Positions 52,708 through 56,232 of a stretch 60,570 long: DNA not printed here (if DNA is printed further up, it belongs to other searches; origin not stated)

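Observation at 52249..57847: Hybrid [FeFe]-hydrogenase-type operon: NuoE-like, a NuoF-like flavoprotein fused to a GltD/NfnB-like NADPH module, and HydA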

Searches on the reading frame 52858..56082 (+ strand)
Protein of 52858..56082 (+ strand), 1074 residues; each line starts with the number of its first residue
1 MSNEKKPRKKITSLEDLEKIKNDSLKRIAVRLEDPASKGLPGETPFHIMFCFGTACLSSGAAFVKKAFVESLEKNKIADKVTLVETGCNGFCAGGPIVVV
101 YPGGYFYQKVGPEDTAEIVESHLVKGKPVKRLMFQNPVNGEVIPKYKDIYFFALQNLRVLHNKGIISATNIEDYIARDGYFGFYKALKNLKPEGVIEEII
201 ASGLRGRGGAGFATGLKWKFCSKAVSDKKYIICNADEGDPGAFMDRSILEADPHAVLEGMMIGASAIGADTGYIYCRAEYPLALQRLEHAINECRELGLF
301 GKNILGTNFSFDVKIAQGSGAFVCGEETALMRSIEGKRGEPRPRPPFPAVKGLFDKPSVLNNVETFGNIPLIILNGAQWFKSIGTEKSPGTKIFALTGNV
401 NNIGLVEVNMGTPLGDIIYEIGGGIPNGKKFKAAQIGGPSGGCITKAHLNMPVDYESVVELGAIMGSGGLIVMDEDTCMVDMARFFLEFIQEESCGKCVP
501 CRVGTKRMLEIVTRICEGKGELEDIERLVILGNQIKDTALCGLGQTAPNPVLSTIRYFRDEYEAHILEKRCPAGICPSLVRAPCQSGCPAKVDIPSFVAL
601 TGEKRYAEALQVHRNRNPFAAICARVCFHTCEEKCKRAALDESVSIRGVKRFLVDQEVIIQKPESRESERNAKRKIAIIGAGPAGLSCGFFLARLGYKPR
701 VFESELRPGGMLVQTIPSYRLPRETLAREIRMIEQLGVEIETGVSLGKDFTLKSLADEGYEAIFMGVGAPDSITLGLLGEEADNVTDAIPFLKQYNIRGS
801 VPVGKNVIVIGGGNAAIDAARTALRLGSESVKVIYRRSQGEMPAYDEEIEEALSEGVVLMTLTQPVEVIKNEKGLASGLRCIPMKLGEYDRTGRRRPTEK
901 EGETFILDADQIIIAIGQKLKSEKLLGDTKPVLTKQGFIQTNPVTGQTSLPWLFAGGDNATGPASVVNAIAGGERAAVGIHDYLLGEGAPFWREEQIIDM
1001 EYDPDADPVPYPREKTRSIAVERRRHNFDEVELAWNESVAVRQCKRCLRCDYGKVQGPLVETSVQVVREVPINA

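Call 3: search_protein_families(library=pfam, proteins=[window:52858-56082:+], max_evalue=0.001)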
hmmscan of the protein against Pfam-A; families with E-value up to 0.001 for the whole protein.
window:52858-56082:+ (1074 aa): 14 families
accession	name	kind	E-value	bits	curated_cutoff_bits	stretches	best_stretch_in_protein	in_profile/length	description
PF01512.22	Complex1_51K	-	9.5e-44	149.4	31.2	1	201-370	3-149/150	Nuo51 FMN-binding domain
PF10589.14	NADH_4Fe-4S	-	3.1e-35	120.4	23.5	1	481-565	1-85/85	NADH-ubiquinone oxidoreductase-F iron-sulfur binding region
PF07992.20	Pyr_redox_2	-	2e-30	106.7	26.1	1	675-973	2-291/291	Pyridine nucleotide-disulphide oxidoreductase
PF14691.11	Fer4_20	-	5.4e-20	71.7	25.8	1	576-657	24-108/113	Dihydroprymidine dehydrogenase domain II, 4Fe-4S cluster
PF00070.33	Pyr_redox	-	2e-11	44.7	22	1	806-877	1-75/82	Pyridine nucleotide-disulphide oxidoreductase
PF13738.12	Pyr_redox_3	-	2.9e-10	40.3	30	1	804-873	164-242/305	Pyridine nucleotide-disulphide oxidoreductase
PF01257.25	2Fe-2S_thioredx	-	4.2e-07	30.3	24.8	1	46-120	66-142/145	Thioredoxin-like [2Fe-2S] ferredoxin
PF10531.15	SLBB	-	7.8e-07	29.3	27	1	394-442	2-53/55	SLBB domain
PF13450.12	NAD_binding_8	-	1.5e-06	28.8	21.9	1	678-711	1-34/68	NAD(P)-binding Rossmann-like domain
PF01946.23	Thi4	-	1.6e-05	24.7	26.2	1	671-710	15-55/235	Thi4 family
PF12831.13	FAD_oxidored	-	7.6e-05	22.6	27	0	676-715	2-41/416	FAD dependent oxidoreductase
PF01266.30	DAO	-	0.00013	22.1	27.9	0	675-709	1-35/353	FAD dependent oxidoreductase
PF01134.28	GIDA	-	0.0002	21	22.1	0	676-732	2-58/391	Glucose inhibited division protein A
PF01262.27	AlaDh_PNT_C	-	0.00052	19.9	23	0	799-833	21-56/214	Alanine dehydrogenase/PNT, C-terminal domain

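Call 4: search_protein_families(library=ncbifam, proteins=[window:52858-56082:+], max_evalue=0.001)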
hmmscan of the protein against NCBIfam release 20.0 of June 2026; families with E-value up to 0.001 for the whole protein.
window:52858-56082:+ (1074 aa): 49 families (the best 25 are shown)
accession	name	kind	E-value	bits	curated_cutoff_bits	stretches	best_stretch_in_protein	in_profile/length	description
TIGR01959.1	nuoF_fam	equivalog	1.1e-148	495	558.65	1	168-566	11-410/410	NADH-quinone oxidoreductase subunit NuoF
NF009410.0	PRK12771.1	subfamily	8.5e-141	470.3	516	1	535-1050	4-511/566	NAD(P)-binding protein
NF009454.0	PRK12814.1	equivalog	3.3e-119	399.1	916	1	581-1052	101-574/657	putative NADPH-dependent glutamate synthase small subunit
NF010120.0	PRK13596.1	equivalog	2.2e-115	385.6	389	1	179-569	27-420/433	NADH-quinone oxidoreductase subunit NuoF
NF008436.0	PRK11278.1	equivalog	2.3e-112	376.1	749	1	170-570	26-430/448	NADH-quinone oxidoreductase subunit NuoF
NF009414.0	PRK12778.1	equivalog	6.5e-105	352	1103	1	578-985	333-750/752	bifunctional dihydroorotate dehydrogenase B NAD binding subunit/NADPH-dependent glutamate synthase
TIGR03315.1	Se_ygfK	equivalog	7.9e-105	351.3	835.3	1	581-1052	444-888/1012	putative selenate reductase subunit YgfK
TIGR01316.1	gltA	equivalog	6.3e-96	321.9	471.75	1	576-984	31-449/449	NADPH-dependent glutamate synthase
NF010590.0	PRK13984.1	equivalog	1.3e-89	301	946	1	584-986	198-608/611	putative oxidoreductase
TIGR01318.1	gltD_gamma_fam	subfamily_domain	7.3e-86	288.6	482.95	1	572-984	38-465/467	glutamate synthase, small subunit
NF009408.0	PRK12769.1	equivalog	1.2e-80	271.5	1003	1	582-984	234-651/659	formate-dependent uric acid utilization protein AegA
NF009413.0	PRK12775.1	equivalog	2.8e-80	270.4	1895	1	576-987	333-757/1006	putative trifunctional 2-polyprenylphenol hydroxylase/glutamate synthase subunit beta/ferritin domain-containing protein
NF009415.0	PRK12779.1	equivalog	4e-64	217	1519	1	569-981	196-623/944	putative bifunctional glutamate synthase subunit beta/2-polyprenylphenol hydroxylase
NF009451.0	PRK12809.1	equivalog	6.6e-62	209.7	1154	1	581-978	216-628/639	formate-dependent uric acid utilization protein YgfT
NF009409.0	PRK12770.1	subfamily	1.3e-55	188.9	343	1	666-986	11-352/360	putative glutamate synthase subunit beta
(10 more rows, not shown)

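Call 5: search_solved_structures(query=window:52858-56082:+, max_evalue=1e-10, show_alignments=1)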
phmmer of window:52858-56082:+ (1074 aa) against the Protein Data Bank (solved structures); distinct sequences matched with E-value up to 1e-10: 79 (the best 60 are shown).
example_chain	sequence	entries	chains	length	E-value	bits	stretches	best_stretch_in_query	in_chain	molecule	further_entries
7t2r_B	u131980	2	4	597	3.3e-241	806.4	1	47-582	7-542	NiFe hydrogenase subunit B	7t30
7q4v_B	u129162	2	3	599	6.2e-224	749.3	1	47-605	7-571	Iron hydrogenase HydB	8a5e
8a6t_B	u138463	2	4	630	4.8e-199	666.9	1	47-610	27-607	Electron bifurcating hydrogenase subunit HydB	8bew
7q4w_B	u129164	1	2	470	2.2e-192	644.8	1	170-605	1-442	Iron hydrogenase HydB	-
8oh5_B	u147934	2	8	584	2e-189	635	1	58-610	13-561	NAD-reducing hydrogenase subunit HoxF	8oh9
7p5h_B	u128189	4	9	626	5.4e-189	633.6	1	47-604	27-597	Fe-hydrogenase, subunit beta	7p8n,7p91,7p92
9n5u_B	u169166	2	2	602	1.7e-187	628.6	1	55-608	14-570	NfnB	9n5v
9mqx_B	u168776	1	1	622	4.6e-187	627.2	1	21-585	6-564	NADH:ubiquinone oxidoreductase, NADH-binding (51 kD) subunit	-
9bov_B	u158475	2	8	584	9.7e-185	619.5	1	53-606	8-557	NADH dehydrogenase (Quinone)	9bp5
6vw7_B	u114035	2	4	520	1e-114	387.6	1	79-562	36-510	NAD-dependent formate dehydrogenase beta subunit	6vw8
2fug_1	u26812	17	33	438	1.2e-108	367.5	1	170-571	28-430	NADH-quinone oxidoreductase chain 1 | NADH-QUINONE OXIDOREDUCTASE SUBUNIT 1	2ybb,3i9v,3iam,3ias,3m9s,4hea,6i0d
7awt_F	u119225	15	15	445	8.6e-107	361.4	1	171-568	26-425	NADH-quinone oxidoreductase subunit F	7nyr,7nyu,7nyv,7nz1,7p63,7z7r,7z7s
7p64_F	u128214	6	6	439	9.1e-107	361.3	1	171-568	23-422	NADH-quinone oxidoreductase subunit F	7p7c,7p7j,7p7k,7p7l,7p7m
7p61_F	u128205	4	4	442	9.4e-107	361.3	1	171-568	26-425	NADH-quinone oxidoreductase subunit F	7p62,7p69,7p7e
9q8i_F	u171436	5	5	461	9.7e-107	361.2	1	171-568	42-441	NADH-quinone oxidoreductase subunit F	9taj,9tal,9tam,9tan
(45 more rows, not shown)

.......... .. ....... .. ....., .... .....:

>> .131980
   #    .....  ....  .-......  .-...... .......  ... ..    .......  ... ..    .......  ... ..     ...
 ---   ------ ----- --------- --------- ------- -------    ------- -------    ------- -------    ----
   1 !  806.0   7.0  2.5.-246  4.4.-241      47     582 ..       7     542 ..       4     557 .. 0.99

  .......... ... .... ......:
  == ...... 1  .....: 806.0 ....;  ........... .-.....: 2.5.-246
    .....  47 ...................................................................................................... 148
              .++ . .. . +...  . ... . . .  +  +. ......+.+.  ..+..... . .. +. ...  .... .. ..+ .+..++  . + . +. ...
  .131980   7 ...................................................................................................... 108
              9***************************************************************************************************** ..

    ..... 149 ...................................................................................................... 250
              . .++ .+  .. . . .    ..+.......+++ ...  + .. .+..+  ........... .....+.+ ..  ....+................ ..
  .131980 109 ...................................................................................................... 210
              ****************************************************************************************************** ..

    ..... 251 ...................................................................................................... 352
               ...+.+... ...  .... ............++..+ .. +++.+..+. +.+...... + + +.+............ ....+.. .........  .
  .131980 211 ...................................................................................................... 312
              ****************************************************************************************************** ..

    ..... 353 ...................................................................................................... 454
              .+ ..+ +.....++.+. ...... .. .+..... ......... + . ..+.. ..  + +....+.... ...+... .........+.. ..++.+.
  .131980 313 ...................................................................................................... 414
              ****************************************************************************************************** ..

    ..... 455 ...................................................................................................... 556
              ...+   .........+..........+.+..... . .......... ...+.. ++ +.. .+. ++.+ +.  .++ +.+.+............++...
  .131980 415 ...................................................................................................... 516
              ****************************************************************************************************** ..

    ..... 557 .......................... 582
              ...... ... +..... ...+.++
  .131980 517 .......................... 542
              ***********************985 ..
